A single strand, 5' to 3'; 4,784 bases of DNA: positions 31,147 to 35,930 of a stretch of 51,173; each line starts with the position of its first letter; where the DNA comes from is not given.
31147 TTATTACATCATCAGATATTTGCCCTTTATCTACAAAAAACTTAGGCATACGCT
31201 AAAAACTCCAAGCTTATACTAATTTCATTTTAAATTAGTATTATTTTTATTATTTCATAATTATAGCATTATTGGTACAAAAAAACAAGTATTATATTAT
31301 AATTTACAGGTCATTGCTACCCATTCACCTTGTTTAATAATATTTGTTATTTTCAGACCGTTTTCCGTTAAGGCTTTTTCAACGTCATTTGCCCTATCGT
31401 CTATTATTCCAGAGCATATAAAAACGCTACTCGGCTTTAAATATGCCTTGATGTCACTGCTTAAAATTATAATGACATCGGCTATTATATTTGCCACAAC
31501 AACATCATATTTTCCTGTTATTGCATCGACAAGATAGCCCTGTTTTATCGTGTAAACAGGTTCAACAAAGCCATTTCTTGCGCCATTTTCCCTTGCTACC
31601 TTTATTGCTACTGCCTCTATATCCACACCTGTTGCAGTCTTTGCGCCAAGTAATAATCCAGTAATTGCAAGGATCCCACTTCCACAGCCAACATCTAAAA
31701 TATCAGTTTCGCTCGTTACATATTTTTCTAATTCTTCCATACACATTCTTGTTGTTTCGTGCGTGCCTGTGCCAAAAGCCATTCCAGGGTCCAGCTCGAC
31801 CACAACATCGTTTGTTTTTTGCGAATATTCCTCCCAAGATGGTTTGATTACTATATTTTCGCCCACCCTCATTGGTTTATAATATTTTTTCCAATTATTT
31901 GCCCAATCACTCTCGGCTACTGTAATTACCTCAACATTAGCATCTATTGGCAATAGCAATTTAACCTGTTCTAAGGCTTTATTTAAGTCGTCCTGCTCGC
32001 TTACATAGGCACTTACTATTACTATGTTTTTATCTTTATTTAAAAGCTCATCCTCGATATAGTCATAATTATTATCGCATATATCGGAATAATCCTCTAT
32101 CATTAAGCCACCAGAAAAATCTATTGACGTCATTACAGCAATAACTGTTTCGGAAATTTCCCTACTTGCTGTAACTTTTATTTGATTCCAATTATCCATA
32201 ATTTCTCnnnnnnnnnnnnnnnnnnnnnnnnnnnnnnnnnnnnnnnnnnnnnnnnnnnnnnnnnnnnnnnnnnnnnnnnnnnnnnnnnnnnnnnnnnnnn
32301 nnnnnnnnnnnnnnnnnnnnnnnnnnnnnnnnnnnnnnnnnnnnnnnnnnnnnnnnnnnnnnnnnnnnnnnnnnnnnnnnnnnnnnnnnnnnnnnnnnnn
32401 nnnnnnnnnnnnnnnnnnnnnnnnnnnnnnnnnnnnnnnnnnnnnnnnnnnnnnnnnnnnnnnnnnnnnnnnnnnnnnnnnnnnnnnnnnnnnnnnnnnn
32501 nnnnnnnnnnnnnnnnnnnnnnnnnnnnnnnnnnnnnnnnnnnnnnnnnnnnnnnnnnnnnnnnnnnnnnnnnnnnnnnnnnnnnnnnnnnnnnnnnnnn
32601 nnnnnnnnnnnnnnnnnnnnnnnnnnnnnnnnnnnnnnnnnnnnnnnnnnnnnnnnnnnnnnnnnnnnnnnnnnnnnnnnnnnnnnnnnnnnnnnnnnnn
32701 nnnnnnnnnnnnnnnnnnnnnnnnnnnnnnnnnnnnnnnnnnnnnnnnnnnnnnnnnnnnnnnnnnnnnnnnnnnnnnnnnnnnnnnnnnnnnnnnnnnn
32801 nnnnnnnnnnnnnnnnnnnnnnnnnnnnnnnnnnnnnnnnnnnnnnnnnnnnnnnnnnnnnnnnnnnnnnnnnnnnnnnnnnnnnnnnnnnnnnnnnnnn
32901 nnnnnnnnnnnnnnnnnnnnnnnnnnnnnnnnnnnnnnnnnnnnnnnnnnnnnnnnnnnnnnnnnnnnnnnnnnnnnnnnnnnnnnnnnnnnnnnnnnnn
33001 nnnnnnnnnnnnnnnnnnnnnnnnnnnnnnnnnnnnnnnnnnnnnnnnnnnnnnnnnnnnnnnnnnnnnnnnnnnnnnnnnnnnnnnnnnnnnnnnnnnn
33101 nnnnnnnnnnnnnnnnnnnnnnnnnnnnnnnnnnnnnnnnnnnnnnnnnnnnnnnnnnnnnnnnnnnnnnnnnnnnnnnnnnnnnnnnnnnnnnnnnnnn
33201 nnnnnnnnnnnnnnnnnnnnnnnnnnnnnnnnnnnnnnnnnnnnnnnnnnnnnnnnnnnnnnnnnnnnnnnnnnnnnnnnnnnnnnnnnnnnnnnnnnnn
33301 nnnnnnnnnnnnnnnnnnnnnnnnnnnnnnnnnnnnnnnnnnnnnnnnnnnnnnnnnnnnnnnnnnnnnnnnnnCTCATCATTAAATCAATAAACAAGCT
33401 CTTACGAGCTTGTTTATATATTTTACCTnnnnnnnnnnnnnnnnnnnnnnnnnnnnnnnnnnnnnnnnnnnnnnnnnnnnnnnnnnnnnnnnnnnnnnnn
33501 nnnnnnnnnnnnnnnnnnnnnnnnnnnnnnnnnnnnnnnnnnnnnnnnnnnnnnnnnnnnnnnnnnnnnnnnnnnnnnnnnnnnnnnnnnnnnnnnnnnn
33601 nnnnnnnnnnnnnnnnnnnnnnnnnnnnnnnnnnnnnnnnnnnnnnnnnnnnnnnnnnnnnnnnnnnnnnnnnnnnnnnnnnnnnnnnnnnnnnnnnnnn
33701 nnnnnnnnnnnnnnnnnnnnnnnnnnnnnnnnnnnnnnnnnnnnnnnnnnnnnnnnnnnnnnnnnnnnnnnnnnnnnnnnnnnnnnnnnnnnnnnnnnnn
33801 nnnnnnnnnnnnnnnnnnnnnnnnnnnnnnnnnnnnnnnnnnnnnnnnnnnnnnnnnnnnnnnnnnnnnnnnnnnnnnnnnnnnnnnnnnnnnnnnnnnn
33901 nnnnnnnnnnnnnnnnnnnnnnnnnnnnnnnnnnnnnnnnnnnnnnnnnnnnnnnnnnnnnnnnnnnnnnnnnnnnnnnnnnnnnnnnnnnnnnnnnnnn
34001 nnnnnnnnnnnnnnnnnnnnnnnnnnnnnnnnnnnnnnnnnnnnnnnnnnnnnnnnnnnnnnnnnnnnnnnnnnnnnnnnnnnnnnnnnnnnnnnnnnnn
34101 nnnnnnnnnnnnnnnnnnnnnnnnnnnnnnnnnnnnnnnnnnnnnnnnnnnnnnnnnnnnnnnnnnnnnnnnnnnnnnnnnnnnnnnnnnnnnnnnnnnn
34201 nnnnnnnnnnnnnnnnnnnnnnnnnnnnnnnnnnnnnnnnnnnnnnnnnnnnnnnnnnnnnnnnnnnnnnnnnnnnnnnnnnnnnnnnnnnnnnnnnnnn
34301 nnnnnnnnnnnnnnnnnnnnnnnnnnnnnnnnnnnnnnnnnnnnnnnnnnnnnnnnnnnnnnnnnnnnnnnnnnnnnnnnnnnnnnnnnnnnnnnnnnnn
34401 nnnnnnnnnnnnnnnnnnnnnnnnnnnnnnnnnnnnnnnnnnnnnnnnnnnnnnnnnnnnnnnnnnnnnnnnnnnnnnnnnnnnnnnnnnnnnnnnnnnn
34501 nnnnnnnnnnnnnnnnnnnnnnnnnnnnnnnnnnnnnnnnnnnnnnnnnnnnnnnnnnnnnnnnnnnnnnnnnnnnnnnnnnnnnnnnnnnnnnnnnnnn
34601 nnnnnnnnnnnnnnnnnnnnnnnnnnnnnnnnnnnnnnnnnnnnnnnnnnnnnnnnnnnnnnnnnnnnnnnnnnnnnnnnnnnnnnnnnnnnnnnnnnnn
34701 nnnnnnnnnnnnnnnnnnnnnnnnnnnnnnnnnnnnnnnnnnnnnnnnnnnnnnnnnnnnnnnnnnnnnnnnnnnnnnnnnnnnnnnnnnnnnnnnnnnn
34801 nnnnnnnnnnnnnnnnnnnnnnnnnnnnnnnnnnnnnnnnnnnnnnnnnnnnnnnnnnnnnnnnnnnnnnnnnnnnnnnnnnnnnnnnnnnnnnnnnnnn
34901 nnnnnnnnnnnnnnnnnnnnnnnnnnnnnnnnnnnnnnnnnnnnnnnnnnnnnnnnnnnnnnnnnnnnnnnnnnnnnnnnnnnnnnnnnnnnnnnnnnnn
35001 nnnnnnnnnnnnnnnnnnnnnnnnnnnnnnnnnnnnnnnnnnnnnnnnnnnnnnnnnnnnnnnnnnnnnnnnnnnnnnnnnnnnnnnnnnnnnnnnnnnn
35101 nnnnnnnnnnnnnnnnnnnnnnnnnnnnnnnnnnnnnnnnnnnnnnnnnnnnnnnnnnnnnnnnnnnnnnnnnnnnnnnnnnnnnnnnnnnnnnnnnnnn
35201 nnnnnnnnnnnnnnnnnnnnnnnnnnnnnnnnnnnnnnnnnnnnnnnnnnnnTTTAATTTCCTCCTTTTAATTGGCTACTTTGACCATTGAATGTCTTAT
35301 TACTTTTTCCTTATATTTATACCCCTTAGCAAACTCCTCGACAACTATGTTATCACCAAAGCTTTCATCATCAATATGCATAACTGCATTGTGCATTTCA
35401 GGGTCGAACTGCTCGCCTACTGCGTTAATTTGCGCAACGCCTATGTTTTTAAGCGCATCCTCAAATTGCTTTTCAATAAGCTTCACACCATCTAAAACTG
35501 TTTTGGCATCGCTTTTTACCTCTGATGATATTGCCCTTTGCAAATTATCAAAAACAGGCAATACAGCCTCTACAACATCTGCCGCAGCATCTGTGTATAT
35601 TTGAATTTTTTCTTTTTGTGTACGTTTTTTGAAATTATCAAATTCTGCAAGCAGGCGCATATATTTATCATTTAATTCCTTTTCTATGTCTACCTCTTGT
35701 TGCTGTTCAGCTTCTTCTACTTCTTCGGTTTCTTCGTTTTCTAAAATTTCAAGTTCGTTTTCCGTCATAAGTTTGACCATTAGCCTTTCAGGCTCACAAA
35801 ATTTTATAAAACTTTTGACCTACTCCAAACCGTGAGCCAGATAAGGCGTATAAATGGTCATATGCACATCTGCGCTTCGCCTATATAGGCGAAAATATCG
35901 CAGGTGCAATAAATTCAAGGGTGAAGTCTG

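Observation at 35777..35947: Repeated, covarying structured RNA leader in an unusually long hrcA-grpE spacer (copy B): candidate thermosensor, processing or stability element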

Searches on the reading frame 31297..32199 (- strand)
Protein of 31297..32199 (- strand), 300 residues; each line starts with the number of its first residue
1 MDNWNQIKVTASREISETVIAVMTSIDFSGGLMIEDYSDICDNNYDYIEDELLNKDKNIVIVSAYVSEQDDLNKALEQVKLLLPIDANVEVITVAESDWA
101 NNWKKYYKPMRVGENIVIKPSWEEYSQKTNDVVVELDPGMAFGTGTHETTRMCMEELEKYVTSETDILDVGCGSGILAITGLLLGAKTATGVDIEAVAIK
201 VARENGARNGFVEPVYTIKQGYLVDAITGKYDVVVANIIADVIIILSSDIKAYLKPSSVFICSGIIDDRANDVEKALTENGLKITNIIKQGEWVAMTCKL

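Call 12: search_protein_families(library=pfam, proteins=[window:31297-32199:-])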
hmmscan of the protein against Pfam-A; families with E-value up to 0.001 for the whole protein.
window:31297-32199:- (300 aa): 7 families
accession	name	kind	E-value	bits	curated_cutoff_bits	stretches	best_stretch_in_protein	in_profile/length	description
PF06325.19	PrmA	-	6e-88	295.6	22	1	3-299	1-294/296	Ribosomal protein L11 methyltransferase (PrmA)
PF05175.20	MTS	-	1.4e-10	41.5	23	1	147-237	17-105/170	Methyltransferase small domain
PF13847.12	Methyltransf_31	-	4.8e-10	39.7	27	1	163-266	3-113/145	Methyltransferase domain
PF13649.12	Methyltransf_25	-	8e-08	33.3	27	1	167-237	1-71/97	Methyltransferase domain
PF13489.12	Methyltransf_23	-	1.9e-06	28.1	27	1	162-237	21-88/164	Methyltransferase domain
PF08242.18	Methyltransf_12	-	6.1e-06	27.3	30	1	168-239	1-74/98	Methyltransferase domain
PF08241.18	Methyltransf_11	-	1.1e-05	26.4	21.2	1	168-237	1-67/95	Methyltransferase domain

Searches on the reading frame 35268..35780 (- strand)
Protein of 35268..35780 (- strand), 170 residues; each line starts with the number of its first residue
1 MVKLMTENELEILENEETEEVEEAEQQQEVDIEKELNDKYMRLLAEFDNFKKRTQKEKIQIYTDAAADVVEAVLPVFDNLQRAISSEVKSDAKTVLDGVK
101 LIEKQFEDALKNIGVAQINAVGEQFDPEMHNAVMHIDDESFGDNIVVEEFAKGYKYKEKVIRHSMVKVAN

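Call 12: search_protein_families(library=pfam, proteins=[window:35268-35780:-])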
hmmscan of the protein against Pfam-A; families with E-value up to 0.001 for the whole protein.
window:35268-35780:- (170 aa): 1 family
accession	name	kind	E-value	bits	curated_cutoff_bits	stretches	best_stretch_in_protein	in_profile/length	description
PF01025.24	GrpE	-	2.1e-43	148.3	25.8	1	14-169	9-164/165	GrpE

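Call 46: find_encoding_contigs(protein=window:35268-35768:-, flank=10000, max_places=6)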
Protein window:35268-35768:- (166 aa): no gene with exactly this product is on record in the collection.

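Call 47: find_encoding_contigs(protein=window:35268-35780:-, flank=10000, max_places=6)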
Protein window:35268-35780:- (170 aa): no gene with exactly this product is on record in the collection.
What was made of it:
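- Tried and rejected: Exact look-ups of the window's GrpE in the contig index failed with either start codon (calls 46, 47).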

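Call 48: find_homologous_proteins(query=window:35268-35768:-, max_evalue=1e-20)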
Query window:35268-35768:- (166 aa): 7985 proteins with E <= 1e-20 among 8000 candidates; the best 120 are listed.
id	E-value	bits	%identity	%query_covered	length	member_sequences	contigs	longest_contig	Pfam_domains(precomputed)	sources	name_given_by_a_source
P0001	1.6e-89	316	94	100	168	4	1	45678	PF01025.25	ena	-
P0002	2.4e-86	305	96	84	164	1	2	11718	PF01025.25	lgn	-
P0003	1.2e-84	300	89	100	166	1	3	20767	PF01025.25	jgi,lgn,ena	-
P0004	1.6e-84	299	94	84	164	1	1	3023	PF01025.25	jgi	-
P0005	4.0e-82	292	91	84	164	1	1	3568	PF01025.25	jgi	-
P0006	1.5e-81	290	90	84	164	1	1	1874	PF01025.25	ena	-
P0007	7.9e-80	284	87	84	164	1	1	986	PF01025.25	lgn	-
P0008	8.6e-59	216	66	89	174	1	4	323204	PF01025.25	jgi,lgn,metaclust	metaclust:\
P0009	4.8e-58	214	75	83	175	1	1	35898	PF01025.25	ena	-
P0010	1.0e-57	213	74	84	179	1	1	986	PF01025.25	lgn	-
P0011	4.3e-57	210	72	83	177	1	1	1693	PF01025.25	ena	-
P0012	1.6e-56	209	70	86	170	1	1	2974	PF01025.25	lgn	-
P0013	2.7e-56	208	66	95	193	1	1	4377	PF01025.25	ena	-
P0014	3.7e-56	207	72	83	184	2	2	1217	PF01025.25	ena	-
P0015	6.7e-55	203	67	85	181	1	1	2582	PF01025.25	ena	-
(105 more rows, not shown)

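Call 49: find_encoding_contigs(protein=P0001, flank=10000, max_places=2)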
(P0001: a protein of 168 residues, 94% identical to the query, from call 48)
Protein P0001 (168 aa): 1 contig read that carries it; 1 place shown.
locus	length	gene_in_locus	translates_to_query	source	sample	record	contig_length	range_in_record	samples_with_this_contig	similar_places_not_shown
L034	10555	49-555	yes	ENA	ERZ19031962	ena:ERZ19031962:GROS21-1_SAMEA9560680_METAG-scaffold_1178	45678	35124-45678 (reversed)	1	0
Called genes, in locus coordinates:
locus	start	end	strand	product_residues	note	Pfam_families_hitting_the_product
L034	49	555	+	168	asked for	PF01025:GrpE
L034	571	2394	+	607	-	PF00012:HSP70, PF06723:MreB_Mbl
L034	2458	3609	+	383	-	PF00226:DnaJ, PF01556:DnaJ_C, PF00684:DnaJ_CXXCXGXG, PF27439:DnaJ_C_2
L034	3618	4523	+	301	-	PF06325:PrmA, PF08242:Methyltransf_12 (faint), PF05175:MTS, PF13649:Methyltransf_25 (weak), PF13847:Methyltransf_31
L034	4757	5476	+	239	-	PF20260:PUA_4, PF04452:Methyltrans_RNA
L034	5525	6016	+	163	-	-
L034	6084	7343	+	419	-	PF05193:Peptidase_M16_C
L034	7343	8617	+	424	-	PF00675:Peptidase_M16, PF05193:Peptidase_M16_C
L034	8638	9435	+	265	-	PF01790:LGT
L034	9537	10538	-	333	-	PF00106:adh_short, PF01073:3Beta_HSD, PF01370:Epimerase, PF02719:Polysacc_synt_2, PF04321:RmlD_sub_bind, PF05368:NmrA (faint), PF13460:NAD_binding_10 (weak), PF16363:GDP_Man_Dehyd, +1 more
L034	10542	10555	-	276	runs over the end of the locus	PF00535:Glycos_transf_2, PF10111:Glyco_tranf_2_2, PF13641:Glyco_tranf_2_3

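Call 50: find_encoding_contigs(protein=P0003, flank=10000, max_places=2)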
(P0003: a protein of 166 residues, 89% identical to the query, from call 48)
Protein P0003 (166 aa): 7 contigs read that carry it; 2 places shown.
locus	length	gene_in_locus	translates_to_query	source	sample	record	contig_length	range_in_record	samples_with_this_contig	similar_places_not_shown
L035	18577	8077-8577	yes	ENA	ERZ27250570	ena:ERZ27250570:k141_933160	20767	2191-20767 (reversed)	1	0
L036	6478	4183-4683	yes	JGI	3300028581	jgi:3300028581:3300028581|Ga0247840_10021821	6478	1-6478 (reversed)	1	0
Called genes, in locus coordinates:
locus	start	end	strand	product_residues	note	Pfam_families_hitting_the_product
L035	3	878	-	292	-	?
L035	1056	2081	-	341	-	PF00465:Fe-ADH (weak), PF13685:Fe-ADH_2, PF01761:DHQ_synthase, PF24621:DHQS_C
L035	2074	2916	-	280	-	PF02153:PDH_N, PF20463:PDH_C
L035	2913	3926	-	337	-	PF18152:DAHP_snth_FXD, PF00793:DAHP_synth_1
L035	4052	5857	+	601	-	PF00009:GTP_EFTU, PF03144:GTP_EFTU_D2, PF14492:EFG_III (weak), PF00679:EFG_C, PF06421:LepA_C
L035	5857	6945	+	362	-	PF04055:Radical_SAM, PF06969:HemN_C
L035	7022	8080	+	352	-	PF01628:HrcA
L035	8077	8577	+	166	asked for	PF01025:GrpE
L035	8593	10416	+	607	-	PF00012:HSP70, PF06723:MreB_Mbl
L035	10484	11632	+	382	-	PF00226:DnaJ, PF01556:DnaJ_C, PF00684:DnaJ_CXXCXGXG, PF27439:DnaJ_C_2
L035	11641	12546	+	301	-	PF06325:PrmA, PF13489:Methyltransf_23 (faint), PF05175:MTS, PF13649:Methyltransf_25 (weak), PF13847:Methyltransf_31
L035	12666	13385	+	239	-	PF20260:PUA_4, PF04452:Methyltrans_RNA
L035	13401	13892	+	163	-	-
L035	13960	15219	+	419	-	PF05193:Peptidase_M16_C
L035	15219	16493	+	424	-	PF00675:Peptidase_M16, PF05193:Peptidase_M16_C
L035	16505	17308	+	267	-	PF01790:LGT, PF02378:PTS_EIIC (faint)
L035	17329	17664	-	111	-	-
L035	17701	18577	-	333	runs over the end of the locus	PF00106:adh_short, PF01073:3Beta_HSD, PF01370:Epimerase, PF02719:Polysacc_synt_2, PF04321:RmlD_sub_bind, PF05368:NmrA (faint), PF13460:NAD_binding_10 (weak), PF16363:GDP_Man_Dehyd, +1 more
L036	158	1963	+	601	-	PF00009:GTP_EFTU, PF03144:GTP_EFTU_D2, PF14492:EFG_III (weak), PF00679:EFG_C, PF06421:LepA_C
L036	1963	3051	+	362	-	PF04055:Radical_SAM, PF06969:HemN_C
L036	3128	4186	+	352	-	PF01628:HrcA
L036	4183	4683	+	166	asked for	PF01025:GrpE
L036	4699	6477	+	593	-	?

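Call 51: find_encoding_contigs(protein=P0009, flank=10000, max_places=2)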
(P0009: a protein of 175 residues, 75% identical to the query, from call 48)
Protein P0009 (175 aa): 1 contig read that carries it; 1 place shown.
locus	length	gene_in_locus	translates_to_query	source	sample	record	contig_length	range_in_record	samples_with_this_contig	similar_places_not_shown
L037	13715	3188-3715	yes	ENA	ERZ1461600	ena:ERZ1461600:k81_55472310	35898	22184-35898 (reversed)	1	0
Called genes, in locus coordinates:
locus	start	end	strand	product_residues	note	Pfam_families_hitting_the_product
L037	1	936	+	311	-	?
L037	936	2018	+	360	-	PF04055:Radical_SAM, PF06969:HemN_C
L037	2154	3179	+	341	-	PF01628:HrcA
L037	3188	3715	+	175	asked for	PF01025:GrpE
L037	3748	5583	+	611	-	PF00012:HSP70, PF06723:MreB_Mbl, PF00012:HSP70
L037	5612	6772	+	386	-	PF00226:DnaJ, PF01556:DnaJ_C, PF00684:DnaJ_CXXCXGXG, PF27439:DnaJ_C_2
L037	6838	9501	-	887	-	PF00722:Glyco_hydro_16 (weak)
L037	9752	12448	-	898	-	PF00722:Glyco_hydro_16 (weak)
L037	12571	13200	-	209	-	PF14681:UPRTase, PF00156:Pribosyltran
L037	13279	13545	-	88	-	PF01649:Ribosomal_S20p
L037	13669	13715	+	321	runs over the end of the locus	PF03418:Peptidase_A25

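Call 52: find_encoding_contigs(protein=P0008, flank=10000, max_places=2)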
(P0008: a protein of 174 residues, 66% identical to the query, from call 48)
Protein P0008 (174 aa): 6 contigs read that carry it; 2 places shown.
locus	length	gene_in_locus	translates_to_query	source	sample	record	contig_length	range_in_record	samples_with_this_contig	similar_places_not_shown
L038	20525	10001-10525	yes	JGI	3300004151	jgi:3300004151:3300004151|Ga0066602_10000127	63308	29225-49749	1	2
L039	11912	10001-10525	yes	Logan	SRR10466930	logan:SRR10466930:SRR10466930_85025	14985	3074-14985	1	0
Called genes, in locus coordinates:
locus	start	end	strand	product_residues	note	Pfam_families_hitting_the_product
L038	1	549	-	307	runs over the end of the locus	PF01544:CorA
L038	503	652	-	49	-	-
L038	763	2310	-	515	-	PF12673:SipL, PF01476:LysM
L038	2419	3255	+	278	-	PF00288:GHMP_kinases_N, PF08544:GHMP_kinases_C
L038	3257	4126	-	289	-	PF00696:AA_kinase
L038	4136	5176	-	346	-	PF01118:Semialdhyde_dh, PF22698:Semialdhyde_dhC_1, PF02774:Semialdhyde_dhC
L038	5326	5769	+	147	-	PF01957:NfeD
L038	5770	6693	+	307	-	PF01145:Band_7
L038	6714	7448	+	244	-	PF20772:TACO1_YebC_N, PF01709:Transcrip_reg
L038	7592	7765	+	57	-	PF01165:Ribosomal_S21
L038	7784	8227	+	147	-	PF09424:YqeY, PF02637:GatB_Yqey (weak)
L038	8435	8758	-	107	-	-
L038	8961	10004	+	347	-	PF03444:WHD_HrcA (faint), PF01628:HrcA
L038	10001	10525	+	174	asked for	PF01025:GrpE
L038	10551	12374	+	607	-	PF00012:HSP70, PF06723:MreB_Mbl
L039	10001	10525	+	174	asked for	PF01025:GrpE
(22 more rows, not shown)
